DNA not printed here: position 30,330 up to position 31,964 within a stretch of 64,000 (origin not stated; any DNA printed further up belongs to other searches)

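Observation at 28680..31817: Single 1045-aa ORF fusing a secreted subtilisin-like protease to a full MFS-type permease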

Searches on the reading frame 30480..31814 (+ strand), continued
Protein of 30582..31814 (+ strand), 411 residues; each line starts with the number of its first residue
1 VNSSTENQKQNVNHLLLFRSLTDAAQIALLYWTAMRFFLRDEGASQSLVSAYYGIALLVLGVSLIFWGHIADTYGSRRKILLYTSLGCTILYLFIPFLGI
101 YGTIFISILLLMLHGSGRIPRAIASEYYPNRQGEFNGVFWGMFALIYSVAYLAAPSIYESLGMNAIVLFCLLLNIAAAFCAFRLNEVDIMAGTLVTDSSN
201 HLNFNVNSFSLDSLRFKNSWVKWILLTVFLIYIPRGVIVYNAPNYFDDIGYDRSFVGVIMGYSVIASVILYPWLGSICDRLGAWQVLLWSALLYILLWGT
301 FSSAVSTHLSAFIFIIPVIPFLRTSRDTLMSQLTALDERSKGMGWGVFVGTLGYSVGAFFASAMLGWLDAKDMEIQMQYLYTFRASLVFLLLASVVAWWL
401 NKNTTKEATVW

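Call 68: fold_search(model_id=the predicted structure, library=pdb)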
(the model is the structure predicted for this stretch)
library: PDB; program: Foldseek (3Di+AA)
matches with E <= 10: 842; with E <= 0.001: 381
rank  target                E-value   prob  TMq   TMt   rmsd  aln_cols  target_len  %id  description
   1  6hcl_A                1.8e-08  1.00  0.65  0.72   6.6       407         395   14  Crystal structure of a MFS transporter with Ligand at 2.69 Angstroem resolution (released 2019-07-03)
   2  8hpj_A                1.9e-08  1.00  0.68  0.76   5.2       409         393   15  Crystal structure of the bacterial oxalate transporter OxlT in a ligand-free outward-facing form (released 2023-02-15)
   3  8hpj_D                2.4e-08  1.00  0.66  0.73   5.3       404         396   15  Crystal structure of the bacterial oxalate transporter OxlT in a ligand-free outward-facing form (released 2023-02-15)
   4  6g9x_A                2.4e-08  1.00  0.65  0.72   6.8       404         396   14  Crystal structure of a MFS transporter at 2.54 Angstroem resolution (released 2019-07-03)
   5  6zgs_A                2.6e-08  1.00  0.65  0.71   7.1       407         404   14  Crystal structure of a MFS transporter with bound 3-phenylpropanoic acid at 2.39 Angstroem resolution (released 2021-10-20)
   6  9l0b_A                5.5e-08  1.00  0.64  0.72   5.3       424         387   15  structure of MCT2-embigin complex (released 2025-12-24)
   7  6zgr_A                6.0e-08  1.00  0.66  0.73   6.8       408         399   15  Crystal structure of a MFS transporter with bound 1-hydroxynaphthalene-2-carboxylic acid at 2.67 Angstroem resolution (released 2021-10-20)
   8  6zgs_B                6.3e-08  1.00  0.63  0.76   4.7       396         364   14  Crystal structure of a MFS transporter with bound 3-phenylpropanoic acid at 2.39 Angstroem resolution (released 2021-10-20)
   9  6hcl_B                6.3e-08  1.00  0.63  0.75   4.9       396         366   15  Crystal structure of a MFS transporter with Ligand at 2.69 Angstroem resolution (released 2019-07-03)
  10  6g9x_B                6.3e-08  1.00  0.63  0.75   4.7       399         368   14  Crystal structure of a MFS transporter at 2.54 Angstroem resolution (released 2019-07-03)
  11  6zgr_B                6.5e-08  1.00  0.64  0.76   4.8       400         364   14  Crystal structure of a MFS transporter with bound 1-hydroxynaphthalene-2-carboxylic acid at 2.67 Angstroem resolution (released 2021-10-20)
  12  9oki                  8.0e-08  1.00  0.68  0.63   8.3       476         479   15  Cryo-EM structure of human SV2A in complex with UCBJ and UCB1244283 (released 2025-12-10)
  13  7t3n                  1.1e-07  1.00  0.66  0.65   6.9       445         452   14  R184Q/E191Q mutant of rat vesicular glutamate transporter 2 (VGLUT2) (released 2022-12-14)
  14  8hpk_A                1.1e-07  1.00  0.66  0.74   5.1       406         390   17  Crystal structure of the bacterial oxalate transporter OxlT in an oxalate-bound occluded form (released 2023-02-15)
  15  9pc9                  1.1e-07  1.00  0.67  0.69   7.3       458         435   15  Structure of Synaptic Vesicle Protein 2A Bound to UCB7361 (released 2025-09-10)
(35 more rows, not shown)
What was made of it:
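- On Major facilitator superfamily: Foldseek matches solved MFS carriers with target-normalised TM-scores up to 0.76 (call 68).
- Closest known: MCT1-basigin and MCT2-embigin complexes. Same: These complexes are among the best fold matches of the TM0+MFS model (call 68).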
